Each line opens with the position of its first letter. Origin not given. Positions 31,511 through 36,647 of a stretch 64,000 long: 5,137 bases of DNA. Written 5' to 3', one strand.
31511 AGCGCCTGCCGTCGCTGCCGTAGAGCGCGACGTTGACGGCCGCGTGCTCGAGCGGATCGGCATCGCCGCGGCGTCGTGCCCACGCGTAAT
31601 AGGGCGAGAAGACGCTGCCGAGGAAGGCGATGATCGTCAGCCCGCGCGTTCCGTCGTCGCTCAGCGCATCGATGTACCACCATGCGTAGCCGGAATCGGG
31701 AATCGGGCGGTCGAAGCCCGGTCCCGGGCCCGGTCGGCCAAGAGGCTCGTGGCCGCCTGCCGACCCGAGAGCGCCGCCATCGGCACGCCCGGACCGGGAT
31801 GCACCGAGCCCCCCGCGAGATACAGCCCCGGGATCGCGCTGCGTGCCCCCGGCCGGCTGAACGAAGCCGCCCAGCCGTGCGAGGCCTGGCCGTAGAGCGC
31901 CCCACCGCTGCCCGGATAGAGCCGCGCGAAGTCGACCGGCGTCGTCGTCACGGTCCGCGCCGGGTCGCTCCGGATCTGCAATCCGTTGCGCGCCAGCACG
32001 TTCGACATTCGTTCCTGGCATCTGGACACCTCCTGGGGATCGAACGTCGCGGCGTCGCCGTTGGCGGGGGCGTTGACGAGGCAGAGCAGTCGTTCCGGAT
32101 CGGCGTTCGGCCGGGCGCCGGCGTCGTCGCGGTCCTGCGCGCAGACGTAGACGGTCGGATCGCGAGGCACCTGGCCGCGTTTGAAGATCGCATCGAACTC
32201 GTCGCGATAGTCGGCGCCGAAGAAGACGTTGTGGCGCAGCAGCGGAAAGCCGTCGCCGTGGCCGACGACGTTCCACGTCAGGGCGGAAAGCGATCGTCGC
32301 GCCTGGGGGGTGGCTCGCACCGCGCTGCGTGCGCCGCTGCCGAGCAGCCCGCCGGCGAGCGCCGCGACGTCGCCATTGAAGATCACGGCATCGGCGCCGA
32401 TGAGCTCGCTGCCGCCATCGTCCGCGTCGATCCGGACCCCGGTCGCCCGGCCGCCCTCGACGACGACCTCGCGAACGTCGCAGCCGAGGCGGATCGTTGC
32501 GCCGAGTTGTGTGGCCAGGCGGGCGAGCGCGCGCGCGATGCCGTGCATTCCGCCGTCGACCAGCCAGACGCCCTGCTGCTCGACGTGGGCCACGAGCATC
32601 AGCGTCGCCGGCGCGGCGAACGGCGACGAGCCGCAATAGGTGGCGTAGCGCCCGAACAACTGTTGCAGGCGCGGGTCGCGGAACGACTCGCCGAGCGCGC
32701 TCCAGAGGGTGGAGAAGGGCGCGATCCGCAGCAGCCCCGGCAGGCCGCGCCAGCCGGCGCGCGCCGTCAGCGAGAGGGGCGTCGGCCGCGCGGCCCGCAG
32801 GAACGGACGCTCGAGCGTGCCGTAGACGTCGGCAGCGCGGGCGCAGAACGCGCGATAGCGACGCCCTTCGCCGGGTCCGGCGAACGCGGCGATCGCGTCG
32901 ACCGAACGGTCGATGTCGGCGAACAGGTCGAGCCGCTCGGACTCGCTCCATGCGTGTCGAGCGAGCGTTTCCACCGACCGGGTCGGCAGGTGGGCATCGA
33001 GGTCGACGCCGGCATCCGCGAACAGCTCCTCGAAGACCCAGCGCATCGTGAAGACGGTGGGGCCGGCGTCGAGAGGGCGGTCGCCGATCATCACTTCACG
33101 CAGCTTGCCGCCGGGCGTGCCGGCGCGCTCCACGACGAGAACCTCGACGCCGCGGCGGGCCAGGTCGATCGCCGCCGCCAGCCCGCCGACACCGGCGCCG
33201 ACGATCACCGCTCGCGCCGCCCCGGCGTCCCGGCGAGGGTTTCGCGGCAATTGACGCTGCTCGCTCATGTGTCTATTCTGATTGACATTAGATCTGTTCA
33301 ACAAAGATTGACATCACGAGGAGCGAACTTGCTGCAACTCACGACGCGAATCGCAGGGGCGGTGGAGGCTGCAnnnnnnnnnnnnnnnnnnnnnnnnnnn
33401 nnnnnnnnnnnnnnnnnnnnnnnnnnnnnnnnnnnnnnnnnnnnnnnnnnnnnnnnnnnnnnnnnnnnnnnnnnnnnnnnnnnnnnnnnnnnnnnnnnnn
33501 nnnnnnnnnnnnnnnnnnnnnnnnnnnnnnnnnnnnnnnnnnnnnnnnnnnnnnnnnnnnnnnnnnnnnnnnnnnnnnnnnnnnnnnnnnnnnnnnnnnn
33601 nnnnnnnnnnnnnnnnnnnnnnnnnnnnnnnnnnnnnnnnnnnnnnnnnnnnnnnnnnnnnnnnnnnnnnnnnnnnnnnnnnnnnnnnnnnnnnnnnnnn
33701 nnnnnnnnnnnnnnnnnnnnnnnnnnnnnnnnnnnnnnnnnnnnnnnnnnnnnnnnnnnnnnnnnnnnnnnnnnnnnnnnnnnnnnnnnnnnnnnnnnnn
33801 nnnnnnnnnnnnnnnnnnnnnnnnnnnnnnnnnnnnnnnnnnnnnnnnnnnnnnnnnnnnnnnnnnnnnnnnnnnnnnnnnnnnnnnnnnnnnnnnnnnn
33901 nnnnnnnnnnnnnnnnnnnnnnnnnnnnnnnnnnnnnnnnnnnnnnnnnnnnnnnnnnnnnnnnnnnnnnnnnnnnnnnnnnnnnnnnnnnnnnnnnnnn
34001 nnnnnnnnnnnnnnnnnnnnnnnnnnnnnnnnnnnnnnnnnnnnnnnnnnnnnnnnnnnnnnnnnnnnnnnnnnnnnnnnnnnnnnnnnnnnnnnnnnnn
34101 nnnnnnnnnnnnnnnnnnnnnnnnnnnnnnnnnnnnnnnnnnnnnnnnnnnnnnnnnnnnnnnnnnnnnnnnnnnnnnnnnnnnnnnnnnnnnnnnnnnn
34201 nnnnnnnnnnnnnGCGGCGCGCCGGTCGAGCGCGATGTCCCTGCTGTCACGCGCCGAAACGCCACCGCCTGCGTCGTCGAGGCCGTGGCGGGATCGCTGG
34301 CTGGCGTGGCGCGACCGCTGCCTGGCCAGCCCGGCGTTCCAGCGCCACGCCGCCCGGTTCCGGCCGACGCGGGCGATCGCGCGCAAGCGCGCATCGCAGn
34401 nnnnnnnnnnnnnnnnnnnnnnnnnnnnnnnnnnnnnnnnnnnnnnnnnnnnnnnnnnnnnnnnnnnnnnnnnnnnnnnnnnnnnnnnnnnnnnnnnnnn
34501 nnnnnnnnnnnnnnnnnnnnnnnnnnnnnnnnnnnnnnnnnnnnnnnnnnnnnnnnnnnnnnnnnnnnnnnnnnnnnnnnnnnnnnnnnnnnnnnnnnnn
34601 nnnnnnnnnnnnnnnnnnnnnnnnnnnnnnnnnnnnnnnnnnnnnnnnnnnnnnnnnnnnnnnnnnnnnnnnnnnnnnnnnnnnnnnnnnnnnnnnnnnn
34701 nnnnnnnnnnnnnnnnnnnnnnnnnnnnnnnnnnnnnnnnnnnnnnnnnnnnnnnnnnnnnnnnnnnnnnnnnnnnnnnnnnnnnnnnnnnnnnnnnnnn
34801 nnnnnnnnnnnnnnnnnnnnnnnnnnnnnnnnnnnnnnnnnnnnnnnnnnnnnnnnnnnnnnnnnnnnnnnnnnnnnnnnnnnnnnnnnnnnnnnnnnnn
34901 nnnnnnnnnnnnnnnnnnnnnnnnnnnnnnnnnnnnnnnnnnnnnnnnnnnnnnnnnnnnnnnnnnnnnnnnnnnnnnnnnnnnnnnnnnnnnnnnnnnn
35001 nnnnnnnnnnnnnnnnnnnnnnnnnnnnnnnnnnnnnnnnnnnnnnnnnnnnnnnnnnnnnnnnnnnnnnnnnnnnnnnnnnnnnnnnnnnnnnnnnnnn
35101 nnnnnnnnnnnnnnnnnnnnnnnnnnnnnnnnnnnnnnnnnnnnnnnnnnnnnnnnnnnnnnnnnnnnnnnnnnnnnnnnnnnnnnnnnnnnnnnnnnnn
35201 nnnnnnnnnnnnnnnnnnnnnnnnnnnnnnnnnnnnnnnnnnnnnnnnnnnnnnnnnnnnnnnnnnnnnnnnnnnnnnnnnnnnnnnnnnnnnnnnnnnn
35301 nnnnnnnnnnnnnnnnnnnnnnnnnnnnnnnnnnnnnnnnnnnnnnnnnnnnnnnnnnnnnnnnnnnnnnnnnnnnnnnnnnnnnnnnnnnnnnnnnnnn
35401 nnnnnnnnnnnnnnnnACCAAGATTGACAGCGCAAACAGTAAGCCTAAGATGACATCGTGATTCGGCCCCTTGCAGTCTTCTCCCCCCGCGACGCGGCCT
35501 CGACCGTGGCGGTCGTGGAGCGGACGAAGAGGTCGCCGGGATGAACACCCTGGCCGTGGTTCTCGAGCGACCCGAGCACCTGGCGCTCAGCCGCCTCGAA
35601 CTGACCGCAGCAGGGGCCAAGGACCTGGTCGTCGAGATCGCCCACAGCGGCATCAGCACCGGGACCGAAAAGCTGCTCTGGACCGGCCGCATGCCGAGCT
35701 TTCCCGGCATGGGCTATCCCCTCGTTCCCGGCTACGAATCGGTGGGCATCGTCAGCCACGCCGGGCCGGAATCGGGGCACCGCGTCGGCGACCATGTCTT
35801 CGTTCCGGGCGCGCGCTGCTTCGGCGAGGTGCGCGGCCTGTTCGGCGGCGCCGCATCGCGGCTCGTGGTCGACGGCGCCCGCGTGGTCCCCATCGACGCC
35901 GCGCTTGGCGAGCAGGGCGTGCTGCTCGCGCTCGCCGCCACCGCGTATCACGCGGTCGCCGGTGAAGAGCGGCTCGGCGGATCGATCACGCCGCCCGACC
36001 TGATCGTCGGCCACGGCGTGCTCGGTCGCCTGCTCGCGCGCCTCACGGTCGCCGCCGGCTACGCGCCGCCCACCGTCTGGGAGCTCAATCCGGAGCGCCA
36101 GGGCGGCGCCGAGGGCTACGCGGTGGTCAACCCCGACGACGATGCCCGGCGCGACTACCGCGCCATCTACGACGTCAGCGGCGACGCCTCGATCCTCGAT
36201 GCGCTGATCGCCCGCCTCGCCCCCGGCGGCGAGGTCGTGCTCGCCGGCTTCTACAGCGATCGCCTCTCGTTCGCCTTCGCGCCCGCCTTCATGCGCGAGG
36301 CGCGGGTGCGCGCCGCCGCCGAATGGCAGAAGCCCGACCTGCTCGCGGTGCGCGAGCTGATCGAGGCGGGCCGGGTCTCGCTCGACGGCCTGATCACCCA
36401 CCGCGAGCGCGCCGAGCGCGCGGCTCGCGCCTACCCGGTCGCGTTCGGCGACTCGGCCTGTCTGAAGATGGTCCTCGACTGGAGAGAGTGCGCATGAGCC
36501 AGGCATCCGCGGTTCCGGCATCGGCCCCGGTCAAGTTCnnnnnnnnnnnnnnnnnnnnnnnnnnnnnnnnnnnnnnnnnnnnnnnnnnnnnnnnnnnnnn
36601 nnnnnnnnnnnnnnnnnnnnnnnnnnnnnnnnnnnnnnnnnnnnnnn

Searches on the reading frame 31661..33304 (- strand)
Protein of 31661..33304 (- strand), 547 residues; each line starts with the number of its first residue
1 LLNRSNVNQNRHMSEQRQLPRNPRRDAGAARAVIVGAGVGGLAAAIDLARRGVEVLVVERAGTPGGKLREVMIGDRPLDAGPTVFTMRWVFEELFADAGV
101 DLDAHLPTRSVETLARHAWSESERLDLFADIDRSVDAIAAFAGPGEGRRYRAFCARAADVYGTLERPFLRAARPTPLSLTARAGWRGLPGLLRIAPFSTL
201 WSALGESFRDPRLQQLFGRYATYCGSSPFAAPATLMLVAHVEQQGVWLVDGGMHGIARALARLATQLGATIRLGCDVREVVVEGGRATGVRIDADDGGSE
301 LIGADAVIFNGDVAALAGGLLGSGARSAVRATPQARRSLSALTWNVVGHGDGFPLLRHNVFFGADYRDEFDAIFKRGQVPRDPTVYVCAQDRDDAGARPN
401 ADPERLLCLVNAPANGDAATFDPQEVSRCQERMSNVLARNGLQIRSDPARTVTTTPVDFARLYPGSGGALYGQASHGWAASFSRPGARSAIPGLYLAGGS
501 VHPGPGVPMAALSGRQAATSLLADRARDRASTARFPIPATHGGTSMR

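Call 16: search_protein_families(library=ncbifam, proteins=[window:31661-33304:-], max_evalue=1e-8)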
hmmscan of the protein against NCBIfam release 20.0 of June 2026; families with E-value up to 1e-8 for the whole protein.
window:31661-33304:- (547 aa): 9 families
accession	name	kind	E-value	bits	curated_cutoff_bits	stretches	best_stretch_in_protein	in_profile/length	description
NF045637.1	carotdesatCrtDProt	equivalog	2.3e-210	699.2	580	1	33-524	2-485/485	1-hydroxycarotenoid 3,4-desaturase CrtD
TIGR02734.1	crtI_fam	subfamily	7.2e-79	265.8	238.1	1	32-530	1-497/504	phytoene desaturase family protein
NF058655.1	CrtID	equivalog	2.3e-55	188.3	640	1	33-518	2-478/478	bifunctional phytoene desaturase/3,4-desaturase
NF042421.1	hydcarot_desat_CrtD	equivalog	9.5e-55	185.9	500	1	30-518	2-480/487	1-hydroxycarotenoid 3,4-desaturase CrtD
TIGR02730.1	carot_isom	equivalog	3.1e-12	46.1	586.9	0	32-67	3-38/493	carotenoid isomerase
TIGR03467.1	HpnE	equivalog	2.5e-11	43.6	283.05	1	33-84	2-55/430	hydroxysqualene dehydroxylase HpnE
NF005560.0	PRK07233.1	equivalog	6.9e-11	41.6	252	0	32-78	3-49/435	hypothetical protein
TIGR02733.1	desat_CrtD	equivalog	7.5e-11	41.4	549.7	0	32-66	4-38/492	C-3',4' desaturase CrtD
NF045689.1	BCarotKetCrtO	equivalog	4e-10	38.9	1000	0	205-315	192-301/563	beta-carotene ketolase CrtO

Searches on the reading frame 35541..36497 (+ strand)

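Call 16: search_protein_families(library=ncbifam, proteins=[window:35541-36497:+], max_evalue=1e-8)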
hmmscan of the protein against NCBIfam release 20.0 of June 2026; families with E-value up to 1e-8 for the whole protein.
window:35541-36497:+ (318 aa): 2 families
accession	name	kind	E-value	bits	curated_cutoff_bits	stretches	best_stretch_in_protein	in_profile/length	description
TIGR01202.1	bchC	equivalog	8.2e-140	465.3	291.25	1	3-313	2-308/308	chlorophyll synthesis pathway protein BchC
NF007489.0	PRK10083.1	equivalog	5.5e-09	35.4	376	0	5-88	3-83/339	Zn-dependent oxidoreductase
